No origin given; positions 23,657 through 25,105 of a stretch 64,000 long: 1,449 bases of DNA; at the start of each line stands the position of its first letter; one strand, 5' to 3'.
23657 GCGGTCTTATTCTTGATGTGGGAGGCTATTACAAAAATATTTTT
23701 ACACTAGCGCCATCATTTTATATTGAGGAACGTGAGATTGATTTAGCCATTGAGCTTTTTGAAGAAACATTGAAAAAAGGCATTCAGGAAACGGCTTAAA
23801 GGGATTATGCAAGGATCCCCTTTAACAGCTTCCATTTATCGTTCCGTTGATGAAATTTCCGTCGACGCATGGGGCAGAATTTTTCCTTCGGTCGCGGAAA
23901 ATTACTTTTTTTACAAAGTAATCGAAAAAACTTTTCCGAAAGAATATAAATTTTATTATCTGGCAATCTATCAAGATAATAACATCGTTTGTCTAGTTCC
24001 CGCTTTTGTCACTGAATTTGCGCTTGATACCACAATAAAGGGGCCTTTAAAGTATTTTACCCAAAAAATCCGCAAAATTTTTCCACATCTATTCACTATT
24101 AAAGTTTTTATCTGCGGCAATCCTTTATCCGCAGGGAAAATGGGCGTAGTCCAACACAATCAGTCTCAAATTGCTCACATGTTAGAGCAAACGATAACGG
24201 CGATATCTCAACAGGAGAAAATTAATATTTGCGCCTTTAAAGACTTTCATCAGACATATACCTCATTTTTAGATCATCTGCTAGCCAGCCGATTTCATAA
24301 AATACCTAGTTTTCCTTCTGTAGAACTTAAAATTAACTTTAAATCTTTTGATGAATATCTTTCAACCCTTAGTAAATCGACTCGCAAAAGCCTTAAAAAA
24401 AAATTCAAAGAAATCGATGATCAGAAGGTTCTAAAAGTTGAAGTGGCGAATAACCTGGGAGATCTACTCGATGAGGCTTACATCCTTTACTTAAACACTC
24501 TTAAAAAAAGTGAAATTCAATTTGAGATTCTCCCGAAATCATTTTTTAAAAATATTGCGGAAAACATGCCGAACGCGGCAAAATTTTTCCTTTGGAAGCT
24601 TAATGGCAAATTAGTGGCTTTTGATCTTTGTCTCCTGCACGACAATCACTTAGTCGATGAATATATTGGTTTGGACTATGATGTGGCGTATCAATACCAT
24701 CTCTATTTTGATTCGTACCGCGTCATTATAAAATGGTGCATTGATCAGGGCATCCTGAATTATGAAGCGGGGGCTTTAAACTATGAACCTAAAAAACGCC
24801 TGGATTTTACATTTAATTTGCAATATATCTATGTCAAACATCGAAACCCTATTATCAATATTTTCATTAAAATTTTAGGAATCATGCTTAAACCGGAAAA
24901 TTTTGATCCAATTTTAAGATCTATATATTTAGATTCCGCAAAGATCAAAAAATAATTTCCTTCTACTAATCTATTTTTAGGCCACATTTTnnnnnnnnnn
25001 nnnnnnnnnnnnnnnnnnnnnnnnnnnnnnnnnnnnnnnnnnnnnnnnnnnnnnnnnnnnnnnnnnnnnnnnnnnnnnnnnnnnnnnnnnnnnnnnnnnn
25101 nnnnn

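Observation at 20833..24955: Tightly overlapped four-gene operon (alpha/beta hydrolase, MtnX-like HAD phosphatase, class III aminotransferase, FemAB-like transferase) of unknown pathway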

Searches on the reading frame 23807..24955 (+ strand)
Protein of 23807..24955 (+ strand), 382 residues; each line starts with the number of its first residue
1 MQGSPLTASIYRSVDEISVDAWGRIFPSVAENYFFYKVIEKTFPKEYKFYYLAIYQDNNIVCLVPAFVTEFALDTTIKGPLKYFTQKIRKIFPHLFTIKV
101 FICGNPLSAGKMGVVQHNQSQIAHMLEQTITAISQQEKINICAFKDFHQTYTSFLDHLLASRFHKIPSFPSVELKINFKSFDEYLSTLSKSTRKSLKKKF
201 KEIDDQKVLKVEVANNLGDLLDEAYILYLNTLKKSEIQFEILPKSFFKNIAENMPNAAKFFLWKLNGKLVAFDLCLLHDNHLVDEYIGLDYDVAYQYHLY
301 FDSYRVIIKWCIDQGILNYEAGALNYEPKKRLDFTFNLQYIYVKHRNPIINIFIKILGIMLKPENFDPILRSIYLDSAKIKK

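Call 4: search_protein_families(library=pfam, proteins=[window:23807-24955:+])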
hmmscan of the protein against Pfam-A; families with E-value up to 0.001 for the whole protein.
window:23807-24955:+ (382 aa): 2 families
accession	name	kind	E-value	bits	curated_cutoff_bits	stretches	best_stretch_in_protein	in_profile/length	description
PF04339.18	FemAB_like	-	3.3e-17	63.1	27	1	105-323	98-313/369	Peptidogalycan biosysnthesis/recognition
PF13480.13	Acetyltransf_6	-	1.3e-12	48.5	22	1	190-326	1-139/143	Acetyltransferase (GNAT) domain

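Call 5: search_protein_families(library=ncbifam, proteins=[window:23807-24955:+])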
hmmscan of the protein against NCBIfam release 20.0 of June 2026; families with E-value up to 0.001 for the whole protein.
window:23807-24955:+ (382 aa): 1 family
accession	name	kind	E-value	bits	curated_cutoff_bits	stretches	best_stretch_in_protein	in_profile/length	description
NF047883.1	UAcmpLyAlTFemX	equivalog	3.9e-06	26.4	500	1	173-345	149-316/337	UDP-N-acetylmuramoylpentapeptide-lysine N(6)-alanyltransferase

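Call 9: find_homologous_proteins(query=window:23807-24955:+)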
Query window:23807-24955:+ (382 aa): 127 proteins with E <= 0.001 among 2079 candidates; the best 120 are listed.
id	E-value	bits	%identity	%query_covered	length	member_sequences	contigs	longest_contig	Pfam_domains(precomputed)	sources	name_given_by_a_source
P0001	2.3e-254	862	100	100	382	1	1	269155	PF13480.14,PF04339.19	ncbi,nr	ncbi:MAG: GNAT family N-acetyltransferase [Candidatus Omnitrophica bacterium]|nr:GNAT family N-acety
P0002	2.5e-177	608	69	99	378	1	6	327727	PF13480.14,PF04339.19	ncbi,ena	-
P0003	2.9e-174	598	70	100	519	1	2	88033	PF00892.27,PF13480.14,PF04339.19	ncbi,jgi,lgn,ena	-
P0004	7.8e-169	580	67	98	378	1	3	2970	PF13480.14,PF04339.19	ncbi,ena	-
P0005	9.1e-169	580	68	99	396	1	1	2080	PF13480.14,PF04339.19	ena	-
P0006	4.7e-164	564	65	98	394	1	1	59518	PF13480.14,PF04339.19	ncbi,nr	ncbi:MAG: GNAT family N-acetyltransferase [Candidatus Omnitrophica bacterium]|nr:GNAT family N-acety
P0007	1.6e-127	444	51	99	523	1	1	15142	PF00892.27,PF13480.14,PF04339.19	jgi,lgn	-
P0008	1.2e-124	435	52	98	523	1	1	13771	PF00892.27,PF13480.14,PF04339.19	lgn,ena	-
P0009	4.5e-124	433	52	98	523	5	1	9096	PF00892.27,PF13480.14,PF04339.19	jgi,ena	-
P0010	1.1e-123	431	51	97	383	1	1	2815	PF13480.14,PF04339.19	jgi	jgi:hypothetical protein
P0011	6.0e-123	429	49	97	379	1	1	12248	PF13480.14,PF04339.19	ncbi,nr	ncbi:MAG: GNAT family N-acetyltransferase [Candidatus Omnitrophica bacterium]|nr:GNAT family N-acety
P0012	5.2e-120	419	48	97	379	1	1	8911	PF13480.14,PF04339.19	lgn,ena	-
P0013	2.0e-119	417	48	99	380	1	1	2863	PF13480.14,PF04339.19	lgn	-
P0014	4.8e-119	416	48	97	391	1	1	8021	PF13480.14,PF04339.19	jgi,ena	-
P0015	8.9e-119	415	51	96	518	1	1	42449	PF00892.27,PF13480.14,PF04339.19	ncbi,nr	ncbi:MAG: GNAT family N-acetyltransferase [Candidatus Omnitrophica bacterium]|nr:GNAT family N-acety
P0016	9.4e-119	415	46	98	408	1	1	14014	PF13480.14,PF04339.19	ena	-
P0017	1.1e-118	415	47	97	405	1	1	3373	PF13480.14,PF04339.19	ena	-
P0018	2.6e-118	414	47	98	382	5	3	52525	PF13480.14,PF04339.19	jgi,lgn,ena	jgi:predicted N-acyltransferase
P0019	7.3e-118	412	48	98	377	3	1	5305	PF13480.14,PF04339.19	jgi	-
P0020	1.4e-117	411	47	97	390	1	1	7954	PF13480.14,PF04339.19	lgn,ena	-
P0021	1.8e-117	411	47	99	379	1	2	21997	PF13480.14,PF04339.19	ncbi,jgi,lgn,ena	-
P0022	4.2e-117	410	49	96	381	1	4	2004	PF13480.14,PF04339.19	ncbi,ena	-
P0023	1.3e-116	408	47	96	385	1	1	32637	PF13480.14,PF04339.19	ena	-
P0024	1.3e-116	408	48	96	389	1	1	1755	PF13480.14,PF04339.19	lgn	-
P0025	1.8e-116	408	48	98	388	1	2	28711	PF13480.14,PF04339.19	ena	-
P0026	3.0e-116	407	50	96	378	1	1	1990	PF13480.14,PF04339.19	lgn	-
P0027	5.6e-116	406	48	96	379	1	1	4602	PF13480.14,PF04339.19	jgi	jgi:predicted N-acyltransferase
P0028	5.9e-116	406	47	96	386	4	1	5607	PF13480.14,PF04339.19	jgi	-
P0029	1.1e-115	405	48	96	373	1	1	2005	PF13480.14,PF04339.19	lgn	-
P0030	3.2e-115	404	48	97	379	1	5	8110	PF13480.14,PF04339.19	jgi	jgi:predicted N-acyltransferase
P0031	3.6e-115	403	48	97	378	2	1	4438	PF13480.14,PF04339.19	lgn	-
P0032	3.3e-114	400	46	98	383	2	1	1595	PF13480.14,PF04339.19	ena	-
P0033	4.8e-114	400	46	96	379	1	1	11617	PF13480.14,PF04339.19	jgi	jgi:predicted N-acyltransferase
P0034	1.6e-113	398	48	97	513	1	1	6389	PF00892.27,PF13480.14,PF03151.23,PF04339.19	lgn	-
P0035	2.5e-113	397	46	97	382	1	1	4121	PF13480.14,PF04339.19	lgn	-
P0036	5.2e-113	396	45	97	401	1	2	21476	PF13480.14,PF04339.19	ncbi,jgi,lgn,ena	-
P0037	6.3e-113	396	46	98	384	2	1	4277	PF13480.14,PF04339.19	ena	-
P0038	2.6e-112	394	47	97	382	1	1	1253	PF13480.14,PF04339.19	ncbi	-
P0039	3.0e-112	394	46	96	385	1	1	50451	PF13480.14,PF04339.19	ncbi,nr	ncbi:MAG: GNAT family N-acetyltransferase [Candidatus Omnitrophica bacterium]|nr:GNAT family N-acety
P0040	6.8e-112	393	45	97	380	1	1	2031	PF13480.14,PF04339.19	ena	-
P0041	2.1e-111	391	47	96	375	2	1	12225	PF13480.14,PF04339.19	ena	-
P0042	2.2e-111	391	48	99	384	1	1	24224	PF13480.14,PF04339.19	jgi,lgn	jgi:hypothetical protein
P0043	3.3e-111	390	46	97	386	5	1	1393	PF13480.14,PF04339.19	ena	-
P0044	4.0e-111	390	45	95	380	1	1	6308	PF13480.14,PF04339.19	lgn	-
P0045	7.1e-111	389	44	97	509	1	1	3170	PF00892.27,PF13480.14,PF04339.19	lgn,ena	-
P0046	1.3e-110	388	45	97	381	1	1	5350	PF13480.14,PF04339.19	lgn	-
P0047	1.3e-110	388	44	97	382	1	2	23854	PF13480.14,PF04339.19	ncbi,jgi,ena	-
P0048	1.2e-109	385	47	97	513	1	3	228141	PF00892.27,PF13480.14,PF04339.19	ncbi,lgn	-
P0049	3.5e-109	384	47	96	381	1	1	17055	PF13480.14,PF04339.19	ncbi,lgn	-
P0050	6.0e-109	383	50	95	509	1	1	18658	PF00892.27,PF13480.14,PF04339.19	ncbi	-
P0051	8.1e-109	383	45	97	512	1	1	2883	PF00892.27,PF13480.14,PF04339.19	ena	-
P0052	1.3e-108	382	44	98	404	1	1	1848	PF13480.14,PF04339.19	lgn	-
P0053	5.5e-108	380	44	98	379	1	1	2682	PF13480.14,PF04339.19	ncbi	-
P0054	9.9e-108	379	47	92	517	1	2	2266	PF00892.27,PF13480.14,PF04339.19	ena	-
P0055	1.1e-107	379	44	97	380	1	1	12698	PF13480.14,PF04339.19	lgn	-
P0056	1.6e-106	375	48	92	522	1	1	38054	PF00892.27,PF13480.14,PF04339.19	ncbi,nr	ncbi:MAG: GNAT family N-acetyltransferase [Candidatus Omnitrophica bacterium]|nr:GNAT family N-acety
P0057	1.9e-106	375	48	95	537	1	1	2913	PF00892.27,PF13480.14,PF04339.19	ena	-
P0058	2.5e-106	374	45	95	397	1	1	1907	PF13480.14,PF04339.19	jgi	-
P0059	2.9e-106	374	46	93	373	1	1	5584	PF13480.14,PF04339.19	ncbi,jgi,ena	ncbi:MAG: GNAT family N-acetyltransferase [Candidatus Omnitrophota bacterium]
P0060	9.6e-106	372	44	97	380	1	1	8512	PF13480.14,PF04339.19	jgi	-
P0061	1.1e-105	372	45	97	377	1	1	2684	PF13480.14,PF04339.19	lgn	-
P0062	1.3e-105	372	46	96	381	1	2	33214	PF13480.14,PF04339.19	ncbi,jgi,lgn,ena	ncbi:MAG: GNAT family N-acetyltransferase [Candidatus Omnitrophota bacterium]|jgi:predicted N-acyltr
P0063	3.5e-104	367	43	97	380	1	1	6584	PF13480.14,PF04339.19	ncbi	-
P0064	1.2e-103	366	45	95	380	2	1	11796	PF13480.14,PF04339.19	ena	-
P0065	2.5e-101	358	45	97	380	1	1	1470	PF13480.14,PF04339.19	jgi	jgi:predicted N-acyltransferase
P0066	5.1e-101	357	44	96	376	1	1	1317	PF13480.14,PF04339.19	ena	-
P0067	1.3e-100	356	43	97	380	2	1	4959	PF13480.14,PF04339.19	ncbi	-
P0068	2.2e-100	355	48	86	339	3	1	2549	PF13480.14,PF04339.19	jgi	-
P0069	3.8e-100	354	45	92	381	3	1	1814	PF13480.14,PF04339.19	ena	-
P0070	9.0e-100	353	41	96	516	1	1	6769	PF00892.27,PF13480.14,PF04339.19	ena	-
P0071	1.8e-98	349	43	96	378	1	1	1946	PF13480.14,PF04339.19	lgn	-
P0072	2.7e-98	348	41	98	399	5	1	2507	PF13480.14,PF04339.19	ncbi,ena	-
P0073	7.6e-98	346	43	95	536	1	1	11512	PF00892.27,PF13480.14,PF04339.19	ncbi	-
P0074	1.2e-97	346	41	99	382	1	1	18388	PF13480.14,PF04339.19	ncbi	-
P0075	2.3e-97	345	41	98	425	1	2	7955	PF13480.14,PF04339.19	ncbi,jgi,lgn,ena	-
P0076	2.5e-97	345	40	98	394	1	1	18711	PF13480.14,PF04339.19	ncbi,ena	-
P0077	1.3e-96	342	43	96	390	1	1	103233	PF13480.14,PF04339.19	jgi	-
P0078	1.5e-95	339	42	97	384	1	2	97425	PF13480.14,PF04339.19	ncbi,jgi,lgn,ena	-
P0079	2.6e-95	338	40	98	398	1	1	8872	PF13480.14,PF04339.19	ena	-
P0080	2.8e-95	338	41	97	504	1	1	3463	PF00892.27,PF13480.14,PF04339.19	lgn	-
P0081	3.1e-94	335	40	95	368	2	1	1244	PF13480.14,PF04339.19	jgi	-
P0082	3.0e-93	331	40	99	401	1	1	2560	PF13480.14,PF04339.19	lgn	-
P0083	3.2e-93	331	41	96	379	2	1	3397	PF13480.14,PF04339.19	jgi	-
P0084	8.7e-93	330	40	96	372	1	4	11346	PF13480.14,PF04339.19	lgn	-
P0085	9.3e-93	330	40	96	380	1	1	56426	PF13480.14,PF04339.19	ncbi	-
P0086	9.5e-93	330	42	96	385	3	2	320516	PF13480.14,PF04339.19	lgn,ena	-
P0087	1.2e-92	329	40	97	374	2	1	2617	PF13480.14,PF04339.19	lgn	-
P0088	3.8e-91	324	41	96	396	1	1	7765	PF13480.14,PF04339.19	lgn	-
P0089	1.2e-90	323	42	97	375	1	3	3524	PF13480.14,PF04339.19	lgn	-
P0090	1.6e-90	322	36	97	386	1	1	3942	PF13480.14,PF04339.19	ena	-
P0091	1.4e-89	319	40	97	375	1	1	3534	PF13480.14,PF04339.19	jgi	-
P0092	3.7e-89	318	40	97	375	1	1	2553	PF13480.14,PF04339.19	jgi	-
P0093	4.6e-89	318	39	97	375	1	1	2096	PF13480.14,PF04339.19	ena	-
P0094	1.4e-88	316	46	79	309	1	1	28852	PF13480.14,PF04339.19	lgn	-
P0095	2.7e-88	315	40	97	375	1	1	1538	PF13480.14,PF04339.19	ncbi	-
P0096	5.1e-88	314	41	96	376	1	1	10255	PF13480.14,PF04339.19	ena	-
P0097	1.0e-87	313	40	97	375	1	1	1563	PF13480.14,PF04339.19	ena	-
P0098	3.0e-87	312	40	97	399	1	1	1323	PF13480.14,PF04339.19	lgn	-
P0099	5.4e-86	307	40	96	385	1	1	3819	PF13480.14,PF04339.19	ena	-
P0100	1.4e-85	306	39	94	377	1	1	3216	PF13480.14,PF04339.19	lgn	-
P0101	1.6e-80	289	45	79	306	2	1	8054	PF13480.14,PF04339.19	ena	-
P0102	4.5e-79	285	38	96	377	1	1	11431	PF13480.14,PF04339.19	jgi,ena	-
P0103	3.9e-77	278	38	96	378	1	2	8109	PF13480.14,PF04339.19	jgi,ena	-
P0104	1.6e-76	276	38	96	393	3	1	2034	PF13480.14,PF04339.19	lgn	-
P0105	1.8e-76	276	38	96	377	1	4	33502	PF13480.14,PF04339.19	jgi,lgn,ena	jgi:predicted N-acyltransferase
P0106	4.5e-75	272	39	96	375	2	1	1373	PF13480.14,PF04339.19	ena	-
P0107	1.9e-74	269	39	96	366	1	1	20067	PF13480.14,PF04339.19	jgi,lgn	-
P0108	2.7e-74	269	38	96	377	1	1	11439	PF13480.14,PF04339.19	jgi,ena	-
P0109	5.4e-73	265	45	74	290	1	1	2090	PF13480.14,PF04339.19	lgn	-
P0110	6.0e-73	265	45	71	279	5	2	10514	PF13480.14,PF04339.19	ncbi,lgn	-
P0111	7.2e-73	264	47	69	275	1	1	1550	PF13480.14,PF04339.19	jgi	jgi:predicted N-acyltransferase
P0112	9.6e-70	254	36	96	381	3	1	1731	PF13480.14,PF04339.19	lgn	-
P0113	3.9e-69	252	45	66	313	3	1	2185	PF13480.14,PF04339.19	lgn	-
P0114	1.7e-65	240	43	70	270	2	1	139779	PF13480.14,PF04339.19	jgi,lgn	jgi:predicted N-acyltransferase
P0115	4.2e-65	239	51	57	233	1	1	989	PF13480.14,PF04339.19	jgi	-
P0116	2.9e-61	226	36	91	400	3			PF13480.14,PF04339.19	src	-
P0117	1.4e-60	224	36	94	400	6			PF13480.14,PF04339.19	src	-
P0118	2.4e-58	216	52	53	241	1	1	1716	PF13480.14,PF04339.19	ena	-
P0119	8.8e-53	198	29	95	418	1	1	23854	PF13480.14,PF04339.19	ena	-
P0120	2.7e-51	193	32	95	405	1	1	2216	PF13480.14,PF04339.19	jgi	-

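Call 14: find_related_loci(query=A2, collection=genome_contigs, flank=10000)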
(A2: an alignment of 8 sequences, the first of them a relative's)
Query A2 (382 aa) in genome_contigs; peptide patterns used: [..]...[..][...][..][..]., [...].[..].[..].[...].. (x = any residue, [..] = any of these).
173 stretches matched a pattern; 99 encode a relative of the query (tblastn E <= 1e-3); the best 80 are kept; 80 distinct loci.
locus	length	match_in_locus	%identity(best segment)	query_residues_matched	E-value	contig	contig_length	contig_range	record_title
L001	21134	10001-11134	69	1-378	0e+0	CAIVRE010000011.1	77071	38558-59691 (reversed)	MAG: Candidatus Omnitrophica bacterium isolate AM-lipid-02-D9_bin-0629 genome assembly, contig: bin-0629:11/34, whole ge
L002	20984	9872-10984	47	4-373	6e-119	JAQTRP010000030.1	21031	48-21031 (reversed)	MAG: Candidatus Omnitrophota bacterium isolate STB_166 NODE_5625_length_21031_cov_3.094862_Sandtown_B, whole genome shot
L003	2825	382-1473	48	10-373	8e-124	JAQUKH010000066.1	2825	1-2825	MAG: bacterium isolate STD1_102 NODE_189332_length_2825_cov_2.848036_Sandtown_D1, whole genome shotgun sequence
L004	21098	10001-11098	46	8-373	6e-116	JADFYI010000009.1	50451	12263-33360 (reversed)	MAG: Candidatus Omnitrophota bacterium isolate nDJH6bin28 nDJH6_bin28_NODE_435_length_50451_cov_5.978113, whole genome s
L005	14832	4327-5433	45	5-373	3e-114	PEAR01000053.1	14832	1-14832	MAG: Candidatus Omnitrophota bacterium isolate Cal1bin1 scaffold142, whole genome shotgun sequence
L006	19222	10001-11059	48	22-373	1e-111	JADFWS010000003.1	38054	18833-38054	MAG: Candidatus Omnitrophota bacterium isolate nCal2bin1 nCal2_bin1_NODE_3_length_38054_cov_3.849409, whole genome shotg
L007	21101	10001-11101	43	6-372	1e-110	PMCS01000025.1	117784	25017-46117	MAG: Candidatus Omnitrophota bacterium isolate fen_1318 73.20120700_E3M.124_contig_48990, whole genome shotgun sequence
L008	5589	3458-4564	46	6-373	4e-110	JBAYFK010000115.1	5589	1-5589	MAG: Candidatus Omnitrophota bacterium isolate SO_2016_GW1_1 scaffold27973_OW334_2016, whole genome shotgun sequence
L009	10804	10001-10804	61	1-268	4e-108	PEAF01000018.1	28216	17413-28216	MAG: Candidatus Omnitrophota bacterium isolate MBPbin6 scaffold78, whole genome shotgun sequence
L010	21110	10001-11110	42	6-373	7e-101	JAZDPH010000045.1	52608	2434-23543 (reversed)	MAG: Candidatus Omnitrophota bacterium isolate MEGAHIT-group-0.826 k141_15187068, whole genome shotgun sequence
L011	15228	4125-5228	41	6-373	2e-100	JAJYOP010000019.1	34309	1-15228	MAG: bacterium isolate DBS2-5.bin57 NODE_957_length_34309_cov_5.864198, whole genome shotgun sequence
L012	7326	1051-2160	39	4-373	1e-98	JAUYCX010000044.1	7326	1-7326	MAG: Candidatus Omnitrophota bacterium isolate C20_maxbin.112_sub C20_k141_368667, whole genome shotgun sequence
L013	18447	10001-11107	40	4-372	1e-98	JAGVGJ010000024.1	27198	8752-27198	MAG: Candidatus Omnitrophota bacterium isolate DeMMO2_5 c_000000003186, whole genome shotgun sequence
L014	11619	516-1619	40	6-373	2e-98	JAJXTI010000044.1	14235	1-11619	MAG: bacterium isolate BP4.bin41 NODE_5271_length_14235_cov_1.418202, whole genome shotgun sequence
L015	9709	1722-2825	40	4-371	2e-97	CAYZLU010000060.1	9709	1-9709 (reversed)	MAG TPA_asm: uncultured Planctomycetales bacterium isolate binchicken_co241_372 genome assembly, contig: NODE_7259_lengt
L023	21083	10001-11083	40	10-371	1e-95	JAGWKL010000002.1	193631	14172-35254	MAG: Candidatus Omnitrophota bacterium isolate REEB160 contig-150_32, whole genome shotgun sequence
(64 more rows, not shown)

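Call 17: search_solved_structures(query=window:23807-24955:+, max_evalue=1)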
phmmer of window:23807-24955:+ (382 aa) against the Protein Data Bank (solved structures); distinct sequences matched with E-value up to 1: 0.

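Call 36: predict_structure(alignment_id=A3)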
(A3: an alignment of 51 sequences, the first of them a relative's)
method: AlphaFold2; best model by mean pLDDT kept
length: 382 residues; sequences in the alignment: 51
mean_pLDDT: 93.5   pTM: 0.89
mean pLDDT of the five models: 93.5, 93.1, 92.6, 92.1, 92.0
residues with pLDDT >= 90: 320; 70-90: 56; 50-70: 5; < 50: 1
segments of 3 or more residues with pLDDT < 50: none
pLDDT, mean of each block of 10 residues (from residue 1): 83 98 95 97 96 97 98 79 83 87 95 96 98 97 97 98 96 97 97 94 87 97 97 81 96 97 96 97 95 92 96 98 89 95 97 93 91 87 71
secondary structure, 60 per line:
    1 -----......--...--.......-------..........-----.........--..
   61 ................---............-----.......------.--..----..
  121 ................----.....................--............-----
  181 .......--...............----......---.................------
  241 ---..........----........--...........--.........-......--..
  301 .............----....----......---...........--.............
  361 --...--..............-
elements in order: E6-11 H19-25 H33-42 E48-56 E59-72 H73-76 H80-91 E97-103 H119-136 E141-148 H149-161 E164-175 H181-187 H190-204 E209-214 H218-234 H244-253 E258-265 E268-278 E281-289 H291-296 H299-313 E318-321 H326-331 E335-345 H348-360 H368-381
